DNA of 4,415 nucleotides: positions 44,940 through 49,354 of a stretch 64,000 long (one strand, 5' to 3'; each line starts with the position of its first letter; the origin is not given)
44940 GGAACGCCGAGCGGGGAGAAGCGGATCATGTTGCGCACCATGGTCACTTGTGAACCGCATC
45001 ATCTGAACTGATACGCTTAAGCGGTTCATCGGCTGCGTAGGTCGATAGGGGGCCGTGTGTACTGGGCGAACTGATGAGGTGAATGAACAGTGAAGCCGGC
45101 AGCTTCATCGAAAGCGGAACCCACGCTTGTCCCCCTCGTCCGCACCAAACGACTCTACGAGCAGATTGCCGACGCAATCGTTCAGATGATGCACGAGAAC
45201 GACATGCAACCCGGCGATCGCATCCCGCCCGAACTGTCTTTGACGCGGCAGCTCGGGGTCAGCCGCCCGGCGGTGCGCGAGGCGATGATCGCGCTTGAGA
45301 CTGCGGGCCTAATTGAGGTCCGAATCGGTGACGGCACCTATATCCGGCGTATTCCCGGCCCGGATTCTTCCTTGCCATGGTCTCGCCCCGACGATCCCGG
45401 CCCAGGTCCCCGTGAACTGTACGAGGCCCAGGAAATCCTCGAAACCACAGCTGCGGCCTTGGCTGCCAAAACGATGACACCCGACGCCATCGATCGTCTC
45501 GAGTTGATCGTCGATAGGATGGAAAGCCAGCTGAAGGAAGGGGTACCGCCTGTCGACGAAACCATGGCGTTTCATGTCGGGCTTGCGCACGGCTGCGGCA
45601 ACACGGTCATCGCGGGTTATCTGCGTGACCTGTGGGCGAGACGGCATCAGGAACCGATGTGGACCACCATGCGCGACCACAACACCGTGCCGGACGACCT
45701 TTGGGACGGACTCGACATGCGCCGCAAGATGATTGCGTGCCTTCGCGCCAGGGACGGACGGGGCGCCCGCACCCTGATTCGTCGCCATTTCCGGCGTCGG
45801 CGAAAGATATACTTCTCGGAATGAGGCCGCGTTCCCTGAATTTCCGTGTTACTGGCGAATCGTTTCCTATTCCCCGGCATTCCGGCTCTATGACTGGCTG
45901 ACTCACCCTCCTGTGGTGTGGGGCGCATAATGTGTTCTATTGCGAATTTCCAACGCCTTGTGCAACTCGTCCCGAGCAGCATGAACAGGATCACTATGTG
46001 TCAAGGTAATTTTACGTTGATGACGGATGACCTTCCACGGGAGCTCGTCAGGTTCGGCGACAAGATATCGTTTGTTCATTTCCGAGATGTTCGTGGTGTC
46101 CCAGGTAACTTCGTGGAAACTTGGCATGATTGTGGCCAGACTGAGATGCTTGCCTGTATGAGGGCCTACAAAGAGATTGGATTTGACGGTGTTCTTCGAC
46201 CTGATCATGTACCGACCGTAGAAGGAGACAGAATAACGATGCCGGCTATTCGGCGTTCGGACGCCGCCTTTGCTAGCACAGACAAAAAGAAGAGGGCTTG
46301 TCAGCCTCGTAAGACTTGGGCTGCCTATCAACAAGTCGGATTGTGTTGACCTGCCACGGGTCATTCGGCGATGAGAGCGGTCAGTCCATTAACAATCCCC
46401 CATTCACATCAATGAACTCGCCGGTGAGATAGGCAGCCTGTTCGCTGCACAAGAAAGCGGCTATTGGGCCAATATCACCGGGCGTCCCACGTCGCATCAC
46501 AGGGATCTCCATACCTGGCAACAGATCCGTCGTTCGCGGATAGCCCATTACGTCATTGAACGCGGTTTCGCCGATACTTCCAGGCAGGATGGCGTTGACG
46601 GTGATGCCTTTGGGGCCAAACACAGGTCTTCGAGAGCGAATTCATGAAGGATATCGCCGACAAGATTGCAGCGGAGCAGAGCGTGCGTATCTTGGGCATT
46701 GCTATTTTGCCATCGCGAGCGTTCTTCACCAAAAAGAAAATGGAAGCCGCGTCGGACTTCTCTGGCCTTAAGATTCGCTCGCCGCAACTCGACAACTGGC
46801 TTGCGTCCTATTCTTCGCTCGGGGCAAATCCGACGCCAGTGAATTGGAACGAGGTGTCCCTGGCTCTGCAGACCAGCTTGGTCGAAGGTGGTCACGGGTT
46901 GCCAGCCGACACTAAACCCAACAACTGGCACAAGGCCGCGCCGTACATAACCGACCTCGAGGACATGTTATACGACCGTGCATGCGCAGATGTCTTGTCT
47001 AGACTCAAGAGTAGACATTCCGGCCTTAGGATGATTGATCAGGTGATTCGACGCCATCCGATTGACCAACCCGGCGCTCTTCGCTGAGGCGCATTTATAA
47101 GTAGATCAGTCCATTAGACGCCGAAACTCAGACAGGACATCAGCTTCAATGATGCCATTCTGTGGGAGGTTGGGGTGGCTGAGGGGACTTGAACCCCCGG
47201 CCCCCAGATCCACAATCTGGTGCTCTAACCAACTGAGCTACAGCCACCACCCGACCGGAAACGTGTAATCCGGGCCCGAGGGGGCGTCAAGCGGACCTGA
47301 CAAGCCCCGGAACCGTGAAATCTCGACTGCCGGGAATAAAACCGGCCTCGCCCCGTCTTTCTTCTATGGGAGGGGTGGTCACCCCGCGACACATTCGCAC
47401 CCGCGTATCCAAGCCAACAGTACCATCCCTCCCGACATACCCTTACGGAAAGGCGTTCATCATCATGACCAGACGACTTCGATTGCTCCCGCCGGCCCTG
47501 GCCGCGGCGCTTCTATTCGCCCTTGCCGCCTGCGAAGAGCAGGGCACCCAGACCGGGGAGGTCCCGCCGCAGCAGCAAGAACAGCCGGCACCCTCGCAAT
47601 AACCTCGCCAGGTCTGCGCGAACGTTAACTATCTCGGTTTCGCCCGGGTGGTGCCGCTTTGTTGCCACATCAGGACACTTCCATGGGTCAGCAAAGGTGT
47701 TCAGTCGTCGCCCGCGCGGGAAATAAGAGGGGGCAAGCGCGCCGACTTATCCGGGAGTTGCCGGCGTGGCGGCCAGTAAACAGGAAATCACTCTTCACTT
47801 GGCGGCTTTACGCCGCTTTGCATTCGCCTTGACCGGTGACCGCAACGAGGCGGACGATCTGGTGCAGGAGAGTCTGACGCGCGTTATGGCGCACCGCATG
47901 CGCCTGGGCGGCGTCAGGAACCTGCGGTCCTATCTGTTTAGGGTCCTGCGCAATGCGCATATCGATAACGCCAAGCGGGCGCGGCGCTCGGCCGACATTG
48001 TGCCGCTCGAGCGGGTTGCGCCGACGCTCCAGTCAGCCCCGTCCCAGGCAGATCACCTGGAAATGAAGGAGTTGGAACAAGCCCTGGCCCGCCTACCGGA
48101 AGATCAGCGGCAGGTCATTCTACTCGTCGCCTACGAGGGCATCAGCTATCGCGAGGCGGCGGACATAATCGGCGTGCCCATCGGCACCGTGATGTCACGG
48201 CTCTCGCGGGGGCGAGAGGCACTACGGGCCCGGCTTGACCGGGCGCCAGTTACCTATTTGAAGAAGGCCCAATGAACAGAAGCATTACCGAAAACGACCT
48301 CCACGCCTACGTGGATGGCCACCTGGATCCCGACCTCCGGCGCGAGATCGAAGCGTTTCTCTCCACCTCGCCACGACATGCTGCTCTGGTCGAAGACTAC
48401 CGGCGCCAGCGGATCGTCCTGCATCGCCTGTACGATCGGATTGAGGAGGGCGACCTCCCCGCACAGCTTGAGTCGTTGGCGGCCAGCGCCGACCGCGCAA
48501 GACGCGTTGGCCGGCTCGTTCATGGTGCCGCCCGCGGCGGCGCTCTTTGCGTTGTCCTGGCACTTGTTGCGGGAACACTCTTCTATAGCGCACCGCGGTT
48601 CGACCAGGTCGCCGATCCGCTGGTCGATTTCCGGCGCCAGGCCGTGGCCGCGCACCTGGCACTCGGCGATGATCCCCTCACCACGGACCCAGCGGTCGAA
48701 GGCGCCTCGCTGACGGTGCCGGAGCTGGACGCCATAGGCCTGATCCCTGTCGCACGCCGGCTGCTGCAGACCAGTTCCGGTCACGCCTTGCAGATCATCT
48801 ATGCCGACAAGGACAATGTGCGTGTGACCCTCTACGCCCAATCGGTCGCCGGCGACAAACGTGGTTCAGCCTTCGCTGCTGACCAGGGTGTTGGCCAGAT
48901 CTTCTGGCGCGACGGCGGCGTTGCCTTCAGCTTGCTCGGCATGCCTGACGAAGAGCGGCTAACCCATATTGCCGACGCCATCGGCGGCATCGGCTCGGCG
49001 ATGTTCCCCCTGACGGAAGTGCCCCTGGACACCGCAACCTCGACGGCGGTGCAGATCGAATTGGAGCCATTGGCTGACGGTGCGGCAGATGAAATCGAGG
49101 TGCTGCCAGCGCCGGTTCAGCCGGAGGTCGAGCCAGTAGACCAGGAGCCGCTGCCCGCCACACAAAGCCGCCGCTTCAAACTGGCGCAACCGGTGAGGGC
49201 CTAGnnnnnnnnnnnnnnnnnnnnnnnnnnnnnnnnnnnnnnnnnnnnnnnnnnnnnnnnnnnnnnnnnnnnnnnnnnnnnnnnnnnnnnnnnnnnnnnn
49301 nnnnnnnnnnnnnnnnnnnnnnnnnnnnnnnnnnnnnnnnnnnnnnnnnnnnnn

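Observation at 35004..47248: tRNA-His with a diverged 54-nt 3'-end direct repeat 12.2 kb away: relic genomic island carrying a catabolic cassette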

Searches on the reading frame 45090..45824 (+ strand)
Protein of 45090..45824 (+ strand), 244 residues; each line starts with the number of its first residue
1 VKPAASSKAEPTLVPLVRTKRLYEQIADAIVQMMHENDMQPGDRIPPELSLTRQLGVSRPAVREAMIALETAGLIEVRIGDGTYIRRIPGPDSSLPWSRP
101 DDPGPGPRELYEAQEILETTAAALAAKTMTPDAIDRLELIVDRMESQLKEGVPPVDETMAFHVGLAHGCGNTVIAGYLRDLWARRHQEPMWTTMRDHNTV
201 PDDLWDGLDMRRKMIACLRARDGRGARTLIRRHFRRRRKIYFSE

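Call 8: search_protein_families(library=pfam, proteins=[window:45090-45824:+], max_evalue=0.001)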
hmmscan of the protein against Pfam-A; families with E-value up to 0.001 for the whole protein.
window:45090-45824:+ (244 aa): 2 families
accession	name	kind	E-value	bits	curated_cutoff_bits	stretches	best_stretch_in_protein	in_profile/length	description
PF07729.17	FCD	-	4.4e-22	79.2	24.3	1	109-235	1-124/125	FCD domain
PF00392.27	GntR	-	1.2e-17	63.8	27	1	22-85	1-64/64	Bacterial regulatory proteins, gntR family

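Call 26: search_protein_families(library=ncbifam, proteins=[window:45090-45824:+], max_evalue=0.00001)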
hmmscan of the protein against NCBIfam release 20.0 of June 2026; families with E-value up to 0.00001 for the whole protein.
window:45090-45824:+ (244 aa): 20 families
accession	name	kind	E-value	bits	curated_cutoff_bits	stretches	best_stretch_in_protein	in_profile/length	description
NF007588.0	PRK10225.1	equivalog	8.3e-27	94.1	442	1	19-236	7-226/257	Uxu operon transcriptional regulator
NF003011.0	PRK03837.1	subfamily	1.9e-25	89.9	260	2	16-86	9-78/241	transcriptional regulator NanR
NF008571.0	PRK11523.1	equivalog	3.1e-23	82.5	396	1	16-243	3-227/258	transcriptional regulator ExuR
NF007741.0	PRK10421.1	equivalog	9.3e-22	77.6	311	1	17-234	3-226/262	transcriptional regulator LldR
TIGR03338.1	phnR_burk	equivalog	1.9e-15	57.1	271.5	1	15-237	5-209/212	phosphonate utilization associated transcriptional regulator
NF007001.0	PRK09464.1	equivalog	8.2e-15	55.1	330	1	17-181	6-173/254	pyruvate dehydrogenase complex transcriptional repressor PdhR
TIGR02018.2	his_ut_repres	equivalog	7.1e-12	45.2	220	1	23-87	1-65/226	histidine utilization transcriptional repressor HutC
TIGR02325.1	C_P_lyase_phnF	equivalog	1.6e-11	44.2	156.8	1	22-86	9-73/238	phosphonate metabolism transcriptional regulator PhnF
NF052286.1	ecto_TF_EhuR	exception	4.5e-11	41.9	480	1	20-88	12-78/458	MocR-like ectoine utilization transcription factor EhuR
NF052290.2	MocR_like_YczR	exception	9.2e-11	41.1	487.4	1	20-135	18-123/458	MocR-like transcription factor YczR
NF052282.1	PLP_TF_PdxR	equivalog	1.1e-10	41.1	320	1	22-92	2-72/448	MocR-like pyridoxine biosynthesis transcription factor PdxR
NF007292.0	PRK09764.1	equivalog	2.2e-10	40.1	281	1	19-86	3-70/240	GntR family transcriptional regulator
NF007442.0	PRK09990.1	equivalog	8.2e-10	38.5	301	1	19-133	8-123/256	transcriptional regulator GlcC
TIGR02404.1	trehalos_R_Bsub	equivalog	6.9e-08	32.4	211.95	1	23-84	2-63/233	trehalose operon repressor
NF053730.1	TransRegRv1152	equivalog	1.4e-07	31.4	170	1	19-92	14-87/120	Rv1152 family transcriptional regulator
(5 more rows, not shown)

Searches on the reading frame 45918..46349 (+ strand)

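Call 9: search_protein_families(library=pfam, proteins=[window:45918-46349:+], max_evalue=0.1)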
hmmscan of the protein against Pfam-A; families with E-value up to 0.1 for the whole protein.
window:45918-46349:+ (143 aa): 2 families
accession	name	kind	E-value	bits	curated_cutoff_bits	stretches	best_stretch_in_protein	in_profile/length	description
PF03786.19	UxuA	-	5.9e-28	98.1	23.7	1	2-110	217-330/352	D-mannonate dehydratase (UxuA)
PF01261.30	AP_endonuc_2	-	0.00027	21.2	31.1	1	6-93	136-225/249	Xylose isomerase-like TIM barrel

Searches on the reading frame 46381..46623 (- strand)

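Call 9: search_protein_families(library=pfam, proteins=[window:46381-46623:-], max_evalue=0.1)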
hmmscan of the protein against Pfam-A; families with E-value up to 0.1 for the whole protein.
window:46381-46623:- (80 aa): 1 family
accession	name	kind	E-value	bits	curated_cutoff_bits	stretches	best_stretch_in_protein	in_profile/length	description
PF13561.12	adh_short_C2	-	3.7e-14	53.3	27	1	2-77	161-235/236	Enoyl-(Acyl carrier protein) reductase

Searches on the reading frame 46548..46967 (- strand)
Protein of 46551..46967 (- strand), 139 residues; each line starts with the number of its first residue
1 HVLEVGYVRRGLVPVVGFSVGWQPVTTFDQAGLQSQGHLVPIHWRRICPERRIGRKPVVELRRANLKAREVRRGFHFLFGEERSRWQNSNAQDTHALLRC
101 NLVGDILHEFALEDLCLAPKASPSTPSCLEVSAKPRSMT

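Call 9: search_protein_families(library=pfam, proteins=[window:46548-46931:-], max_evalue=0.1)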
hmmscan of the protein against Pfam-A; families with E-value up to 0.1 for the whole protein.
window:46548-46931:- (127 aa): 0 families

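Call 25: search_protein_families(library=pfam, proteins=[window:46551-46967:-], max_evalue=10)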
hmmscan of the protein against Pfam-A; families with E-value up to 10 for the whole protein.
window:46551-46967:- (139 aa): 0 families

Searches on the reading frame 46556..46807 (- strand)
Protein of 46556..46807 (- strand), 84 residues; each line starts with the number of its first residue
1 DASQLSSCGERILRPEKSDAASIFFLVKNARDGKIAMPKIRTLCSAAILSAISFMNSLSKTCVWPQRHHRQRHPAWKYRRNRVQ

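Call 25: search_protein_families(library=pfam, proteins=[window:46556-46807:-], max_evalue=10)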
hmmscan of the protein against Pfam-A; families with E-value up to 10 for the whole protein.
window:46556-46807:- (84 aa): 1 family
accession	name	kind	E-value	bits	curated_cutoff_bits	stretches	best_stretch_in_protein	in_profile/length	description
PF18458.6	XPB_DRD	-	0.15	12.4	26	1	61-80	22-41/57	Xeroderma pigmentosum group B helicase damage recognition domain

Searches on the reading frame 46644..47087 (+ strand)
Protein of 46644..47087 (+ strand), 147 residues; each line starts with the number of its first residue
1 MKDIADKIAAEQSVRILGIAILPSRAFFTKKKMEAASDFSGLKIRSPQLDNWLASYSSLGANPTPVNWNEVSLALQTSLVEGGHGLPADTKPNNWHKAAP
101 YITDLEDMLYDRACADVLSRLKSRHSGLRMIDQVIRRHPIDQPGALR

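Call 9: search_protein_families(library=pfam, proteins=[window:46644-47087:+], max_evalue=0.1)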
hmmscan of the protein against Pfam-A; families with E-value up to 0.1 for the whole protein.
window:46644-47087:+ (147 aa): 1 family
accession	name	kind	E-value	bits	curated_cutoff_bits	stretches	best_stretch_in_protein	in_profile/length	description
PF03480.18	DctP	-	1.1e-11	45.1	23.4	1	13-104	107-199/286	Bacterial extracellular solute-binding protein, family 7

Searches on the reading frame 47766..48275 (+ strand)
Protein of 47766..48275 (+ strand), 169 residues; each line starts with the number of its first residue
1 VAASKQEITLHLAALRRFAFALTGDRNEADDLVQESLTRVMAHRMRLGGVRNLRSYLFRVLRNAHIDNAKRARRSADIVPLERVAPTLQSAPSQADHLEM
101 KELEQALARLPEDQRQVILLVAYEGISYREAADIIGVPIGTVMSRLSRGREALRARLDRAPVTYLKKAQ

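Call 10: search_protein_families(library=pfam, proteins=[window:47766-48275:+], max_evalue=0.01)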
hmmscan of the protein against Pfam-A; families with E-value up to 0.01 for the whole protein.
window:47766-48275:+ (169 aa): 8 families
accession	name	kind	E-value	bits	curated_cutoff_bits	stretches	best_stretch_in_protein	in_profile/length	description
PF08281.18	Sigma70_r4_2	-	3e-18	65.6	25.7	1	102-153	3-54/54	Sigma-70, region 4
PF04545.22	Sigma70_r4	-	1.5e-12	47.2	24.1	1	106-155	1-50/50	Sigma-70, region 4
PF22029.2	PhyR_sigma2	-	1.6e-12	47.7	27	1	8-61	1-54/55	Sigma2 domain of PhyR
PF04542.20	Sigma70_r2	-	3e-12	46.6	24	1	9-74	3-70/71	Sigma-70 region 2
PF07638.17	Sigma70_ECF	-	9.5e-06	26.1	21.1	1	25-157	45-183/185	ECF sigma factor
PF22233.2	PhyR_sigma-like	-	0.0001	22.5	27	1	107-138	1-32/50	Response regulator PhyR, sigma-like domain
PF13384.12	HTH_23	-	0.00048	20.3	24.6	1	112-148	4-40/50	Homeodomain-like domain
PF20432.4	Xre-like-HTH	-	0.0059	17.3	25.8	0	120-153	18-50/63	Antitoxin Xre-like helix-turn-helix domain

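Call 14: find_encoding_contigs(protein=window:47766-48275:+, flank=10000, max_places=10)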
Protein window:47766-48275:+ (169 aa): 1 contig read that carries it; 1 place shown.
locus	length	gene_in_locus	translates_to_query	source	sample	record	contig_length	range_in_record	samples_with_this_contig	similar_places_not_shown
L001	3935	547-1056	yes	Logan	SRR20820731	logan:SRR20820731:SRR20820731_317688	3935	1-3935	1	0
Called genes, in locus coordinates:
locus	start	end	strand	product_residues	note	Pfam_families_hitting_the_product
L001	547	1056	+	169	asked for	PF04542:Sigma70_r2, PF07638:Sigma70_ECF (weak), PF22029:PhyR_sigma2, PF08281:Sigma70_r4_2, PF04545:Sigma70_r4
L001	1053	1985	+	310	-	-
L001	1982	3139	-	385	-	PF00155:Aminotran_1_2, PF00266:Aminotran_5 (weak)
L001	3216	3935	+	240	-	?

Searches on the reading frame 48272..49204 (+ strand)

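Call 10: search_protein_families(library=pfam, proteins=[window:48272-49204:+], max_evalue=0.01)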
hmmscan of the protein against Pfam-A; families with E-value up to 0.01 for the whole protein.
window:48272-49204:+ (310 aa): 1 family
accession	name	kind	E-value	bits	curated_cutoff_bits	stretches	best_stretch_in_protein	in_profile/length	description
PF13490.11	zf-HC2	-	0.0014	19.1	22.2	0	9-28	7-26/35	Putative zinc-finger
